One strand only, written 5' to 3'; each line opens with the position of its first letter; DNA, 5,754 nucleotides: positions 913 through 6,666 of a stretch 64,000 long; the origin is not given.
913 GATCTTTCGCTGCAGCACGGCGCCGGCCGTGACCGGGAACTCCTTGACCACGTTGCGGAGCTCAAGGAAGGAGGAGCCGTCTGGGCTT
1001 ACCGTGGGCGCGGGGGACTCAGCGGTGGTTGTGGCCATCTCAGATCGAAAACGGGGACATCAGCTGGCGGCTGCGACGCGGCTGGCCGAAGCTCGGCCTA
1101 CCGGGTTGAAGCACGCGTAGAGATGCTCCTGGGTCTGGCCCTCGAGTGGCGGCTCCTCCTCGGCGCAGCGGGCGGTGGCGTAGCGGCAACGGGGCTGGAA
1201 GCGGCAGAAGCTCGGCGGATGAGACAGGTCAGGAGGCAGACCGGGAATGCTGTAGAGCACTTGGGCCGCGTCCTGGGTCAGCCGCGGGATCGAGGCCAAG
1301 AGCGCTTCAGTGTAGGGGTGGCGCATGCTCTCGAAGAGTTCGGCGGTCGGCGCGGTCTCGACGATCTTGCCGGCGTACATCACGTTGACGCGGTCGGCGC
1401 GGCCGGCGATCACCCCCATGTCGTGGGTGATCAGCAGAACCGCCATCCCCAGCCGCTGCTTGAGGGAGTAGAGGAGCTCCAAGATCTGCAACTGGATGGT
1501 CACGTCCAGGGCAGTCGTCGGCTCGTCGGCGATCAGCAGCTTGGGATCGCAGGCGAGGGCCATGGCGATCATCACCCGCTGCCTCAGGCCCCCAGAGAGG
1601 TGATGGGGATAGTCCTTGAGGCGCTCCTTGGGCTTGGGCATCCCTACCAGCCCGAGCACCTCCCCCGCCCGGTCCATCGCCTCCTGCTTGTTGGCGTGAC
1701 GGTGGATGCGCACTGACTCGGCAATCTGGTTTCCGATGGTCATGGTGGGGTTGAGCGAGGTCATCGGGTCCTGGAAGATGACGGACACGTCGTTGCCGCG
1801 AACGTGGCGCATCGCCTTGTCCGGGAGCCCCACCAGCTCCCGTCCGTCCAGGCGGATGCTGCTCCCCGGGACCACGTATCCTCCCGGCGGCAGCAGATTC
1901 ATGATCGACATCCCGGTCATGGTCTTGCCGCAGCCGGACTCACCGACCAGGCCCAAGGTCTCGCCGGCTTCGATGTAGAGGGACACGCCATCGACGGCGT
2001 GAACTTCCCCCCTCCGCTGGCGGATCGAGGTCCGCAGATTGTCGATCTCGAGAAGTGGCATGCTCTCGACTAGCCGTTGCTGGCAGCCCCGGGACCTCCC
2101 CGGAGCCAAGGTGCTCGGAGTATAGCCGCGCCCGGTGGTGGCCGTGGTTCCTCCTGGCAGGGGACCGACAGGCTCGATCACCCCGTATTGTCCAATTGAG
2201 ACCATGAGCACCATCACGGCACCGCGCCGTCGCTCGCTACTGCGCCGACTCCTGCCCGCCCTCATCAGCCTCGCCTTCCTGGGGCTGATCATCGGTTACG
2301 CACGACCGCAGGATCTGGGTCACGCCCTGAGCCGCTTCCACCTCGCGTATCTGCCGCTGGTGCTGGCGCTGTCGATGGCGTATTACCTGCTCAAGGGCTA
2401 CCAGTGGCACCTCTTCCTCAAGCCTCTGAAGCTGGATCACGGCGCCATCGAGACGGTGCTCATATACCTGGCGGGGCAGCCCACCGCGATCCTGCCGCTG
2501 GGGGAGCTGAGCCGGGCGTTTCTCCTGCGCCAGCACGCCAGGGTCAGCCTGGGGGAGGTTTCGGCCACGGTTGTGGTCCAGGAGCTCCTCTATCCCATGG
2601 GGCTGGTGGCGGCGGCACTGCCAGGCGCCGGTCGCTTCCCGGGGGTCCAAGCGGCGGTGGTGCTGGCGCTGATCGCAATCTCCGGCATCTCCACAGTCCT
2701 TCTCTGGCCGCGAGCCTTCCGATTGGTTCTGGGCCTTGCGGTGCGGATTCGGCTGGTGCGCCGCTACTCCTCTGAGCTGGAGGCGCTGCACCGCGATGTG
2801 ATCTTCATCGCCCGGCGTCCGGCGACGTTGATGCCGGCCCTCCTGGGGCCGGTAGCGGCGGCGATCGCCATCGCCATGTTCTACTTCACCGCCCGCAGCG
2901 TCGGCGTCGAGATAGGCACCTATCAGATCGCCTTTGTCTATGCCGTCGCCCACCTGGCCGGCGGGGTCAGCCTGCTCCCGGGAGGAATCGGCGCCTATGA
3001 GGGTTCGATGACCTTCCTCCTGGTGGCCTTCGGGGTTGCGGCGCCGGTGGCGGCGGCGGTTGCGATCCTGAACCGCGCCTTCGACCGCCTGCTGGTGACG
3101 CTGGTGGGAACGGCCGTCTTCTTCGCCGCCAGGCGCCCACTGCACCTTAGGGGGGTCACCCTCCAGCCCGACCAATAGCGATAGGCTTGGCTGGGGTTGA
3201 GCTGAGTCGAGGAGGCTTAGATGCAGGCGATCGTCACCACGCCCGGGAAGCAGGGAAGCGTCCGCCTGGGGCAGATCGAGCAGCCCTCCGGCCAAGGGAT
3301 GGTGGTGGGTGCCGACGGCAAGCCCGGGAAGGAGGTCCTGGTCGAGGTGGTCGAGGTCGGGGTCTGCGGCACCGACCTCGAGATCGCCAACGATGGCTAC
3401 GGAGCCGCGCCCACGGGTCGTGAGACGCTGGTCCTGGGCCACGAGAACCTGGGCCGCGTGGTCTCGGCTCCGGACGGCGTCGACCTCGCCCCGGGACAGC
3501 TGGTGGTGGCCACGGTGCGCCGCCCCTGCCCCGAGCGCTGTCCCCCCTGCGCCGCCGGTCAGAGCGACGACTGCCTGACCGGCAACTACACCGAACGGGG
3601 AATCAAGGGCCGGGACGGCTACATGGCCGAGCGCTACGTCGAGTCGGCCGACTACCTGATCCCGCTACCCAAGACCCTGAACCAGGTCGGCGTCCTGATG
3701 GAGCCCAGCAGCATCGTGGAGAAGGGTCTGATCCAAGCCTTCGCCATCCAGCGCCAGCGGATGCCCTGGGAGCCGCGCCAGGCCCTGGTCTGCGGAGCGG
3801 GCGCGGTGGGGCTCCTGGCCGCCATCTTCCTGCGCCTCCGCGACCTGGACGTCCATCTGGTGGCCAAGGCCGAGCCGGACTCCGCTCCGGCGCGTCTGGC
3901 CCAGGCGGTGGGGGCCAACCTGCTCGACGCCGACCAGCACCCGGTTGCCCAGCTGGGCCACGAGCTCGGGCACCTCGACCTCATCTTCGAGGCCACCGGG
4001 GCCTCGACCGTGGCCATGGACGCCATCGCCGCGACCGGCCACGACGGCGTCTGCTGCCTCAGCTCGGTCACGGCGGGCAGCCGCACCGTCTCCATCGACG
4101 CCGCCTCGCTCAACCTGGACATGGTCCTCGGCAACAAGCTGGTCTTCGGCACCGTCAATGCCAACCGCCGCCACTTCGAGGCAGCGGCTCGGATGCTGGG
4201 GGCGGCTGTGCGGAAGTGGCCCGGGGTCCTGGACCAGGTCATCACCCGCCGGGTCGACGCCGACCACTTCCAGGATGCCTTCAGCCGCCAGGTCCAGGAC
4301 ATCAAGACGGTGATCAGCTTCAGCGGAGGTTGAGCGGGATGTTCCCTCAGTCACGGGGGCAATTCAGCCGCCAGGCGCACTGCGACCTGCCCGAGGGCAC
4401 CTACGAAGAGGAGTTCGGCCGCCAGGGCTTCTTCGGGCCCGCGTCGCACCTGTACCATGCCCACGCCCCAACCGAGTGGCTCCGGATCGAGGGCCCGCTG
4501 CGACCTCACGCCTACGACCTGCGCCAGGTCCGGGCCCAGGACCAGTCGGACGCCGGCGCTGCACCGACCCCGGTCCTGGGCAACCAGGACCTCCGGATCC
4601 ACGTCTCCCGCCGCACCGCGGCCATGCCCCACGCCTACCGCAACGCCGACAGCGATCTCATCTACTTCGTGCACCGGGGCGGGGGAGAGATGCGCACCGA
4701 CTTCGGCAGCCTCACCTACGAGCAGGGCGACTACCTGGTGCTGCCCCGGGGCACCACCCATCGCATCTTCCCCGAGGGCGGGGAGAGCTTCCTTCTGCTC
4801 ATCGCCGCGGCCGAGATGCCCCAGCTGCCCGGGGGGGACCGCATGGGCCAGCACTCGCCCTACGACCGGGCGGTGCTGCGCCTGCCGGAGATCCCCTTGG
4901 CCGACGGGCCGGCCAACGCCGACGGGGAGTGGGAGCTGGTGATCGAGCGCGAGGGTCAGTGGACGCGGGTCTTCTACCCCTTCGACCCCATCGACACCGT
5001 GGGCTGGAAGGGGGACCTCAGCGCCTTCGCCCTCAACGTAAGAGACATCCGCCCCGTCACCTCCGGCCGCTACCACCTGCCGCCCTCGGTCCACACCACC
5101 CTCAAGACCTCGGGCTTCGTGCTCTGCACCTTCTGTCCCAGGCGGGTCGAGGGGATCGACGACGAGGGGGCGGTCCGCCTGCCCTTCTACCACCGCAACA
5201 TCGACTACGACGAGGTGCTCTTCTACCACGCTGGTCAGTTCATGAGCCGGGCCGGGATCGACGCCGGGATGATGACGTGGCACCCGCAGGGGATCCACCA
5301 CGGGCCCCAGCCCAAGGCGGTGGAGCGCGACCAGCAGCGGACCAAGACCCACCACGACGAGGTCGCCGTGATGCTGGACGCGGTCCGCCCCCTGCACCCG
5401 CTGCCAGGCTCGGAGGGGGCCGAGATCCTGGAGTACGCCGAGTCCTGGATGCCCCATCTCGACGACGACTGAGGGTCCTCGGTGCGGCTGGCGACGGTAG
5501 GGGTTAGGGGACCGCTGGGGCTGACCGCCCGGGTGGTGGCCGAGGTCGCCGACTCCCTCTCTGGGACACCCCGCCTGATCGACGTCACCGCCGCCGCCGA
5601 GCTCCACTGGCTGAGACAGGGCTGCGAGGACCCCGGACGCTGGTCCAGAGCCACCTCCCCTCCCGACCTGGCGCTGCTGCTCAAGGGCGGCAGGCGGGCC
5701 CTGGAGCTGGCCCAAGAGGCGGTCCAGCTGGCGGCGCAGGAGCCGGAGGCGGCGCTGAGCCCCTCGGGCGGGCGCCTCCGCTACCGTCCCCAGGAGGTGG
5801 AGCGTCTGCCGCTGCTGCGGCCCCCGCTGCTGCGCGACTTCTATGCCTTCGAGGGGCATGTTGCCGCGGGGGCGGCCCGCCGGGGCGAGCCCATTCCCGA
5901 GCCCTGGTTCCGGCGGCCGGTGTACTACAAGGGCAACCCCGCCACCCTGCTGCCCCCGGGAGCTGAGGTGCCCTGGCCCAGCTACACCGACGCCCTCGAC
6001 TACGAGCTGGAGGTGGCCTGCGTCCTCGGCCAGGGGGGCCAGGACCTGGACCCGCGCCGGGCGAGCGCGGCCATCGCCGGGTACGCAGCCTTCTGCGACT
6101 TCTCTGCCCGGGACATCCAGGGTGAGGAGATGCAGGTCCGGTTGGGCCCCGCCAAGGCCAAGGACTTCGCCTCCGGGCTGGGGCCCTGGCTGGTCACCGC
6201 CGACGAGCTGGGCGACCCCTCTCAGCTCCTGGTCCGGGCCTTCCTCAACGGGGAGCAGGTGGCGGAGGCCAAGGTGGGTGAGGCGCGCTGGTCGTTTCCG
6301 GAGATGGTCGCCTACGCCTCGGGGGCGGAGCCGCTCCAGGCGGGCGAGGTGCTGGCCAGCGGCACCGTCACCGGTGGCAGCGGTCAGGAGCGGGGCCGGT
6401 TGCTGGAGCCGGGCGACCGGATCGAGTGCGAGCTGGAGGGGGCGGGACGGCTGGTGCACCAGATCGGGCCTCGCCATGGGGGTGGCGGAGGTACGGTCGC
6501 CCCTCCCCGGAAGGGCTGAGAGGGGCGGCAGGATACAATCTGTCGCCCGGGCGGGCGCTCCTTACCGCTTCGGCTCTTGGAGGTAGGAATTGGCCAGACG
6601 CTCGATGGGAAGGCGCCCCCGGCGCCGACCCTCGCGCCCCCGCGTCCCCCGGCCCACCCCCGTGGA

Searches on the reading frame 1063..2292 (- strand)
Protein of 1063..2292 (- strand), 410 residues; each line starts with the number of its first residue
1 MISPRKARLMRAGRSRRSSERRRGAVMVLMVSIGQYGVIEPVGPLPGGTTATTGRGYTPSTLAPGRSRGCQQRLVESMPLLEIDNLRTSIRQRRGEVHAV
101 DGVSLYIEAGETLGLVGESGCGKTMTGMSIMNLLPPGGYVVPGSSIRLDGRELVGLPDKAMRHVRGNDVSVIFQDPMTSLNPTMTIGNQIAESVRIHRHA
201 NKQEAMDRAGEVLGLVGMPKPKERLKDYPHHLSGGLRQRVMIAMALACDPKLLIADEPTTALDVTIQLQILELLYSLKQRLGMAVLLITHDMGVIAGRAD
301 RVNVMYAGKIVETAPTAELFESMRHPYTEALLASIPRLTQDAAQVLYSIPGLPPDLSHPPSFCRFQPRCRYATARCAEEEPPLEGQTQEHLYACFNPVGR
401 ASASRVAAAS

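Call 46: search_protein_families(library=pfam, proteins=[window:1063-2292:-], max_evalue=0.00001)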
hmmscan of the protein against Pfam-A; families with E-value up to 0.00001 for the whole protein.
window:1063-2292:- (410 aa): 2 families
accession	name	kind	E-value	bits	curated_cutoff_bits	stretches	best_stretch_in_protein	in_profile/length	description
PF00005.33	ABC_tran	-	2.2e-28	100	25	1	101-260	2-137/137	ABC transporter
PF08352.17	oligo_HPY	-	3.7e-19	69.3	27.1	1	311-376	1-65/65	Oligopeptide/dipeptide transporter, C-terminal region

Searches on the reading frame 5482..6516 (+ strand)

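Call 46: search_protein_families(library=pfam, proteins=[window:5482-6516:+], max_evalue=0.00001)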
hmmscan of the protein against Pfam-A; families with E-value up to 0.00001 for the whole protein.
window:5482-6516:+ (345 aa): 1 family
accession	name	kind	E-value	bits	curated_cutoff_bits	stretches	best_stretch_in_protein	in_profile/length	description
PF01557.24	FAA_hydrolase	-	1.8e-50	172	23.9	1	119-328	5-213/214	Fumarylacetoacetate (FAA) hydrolase C-terminal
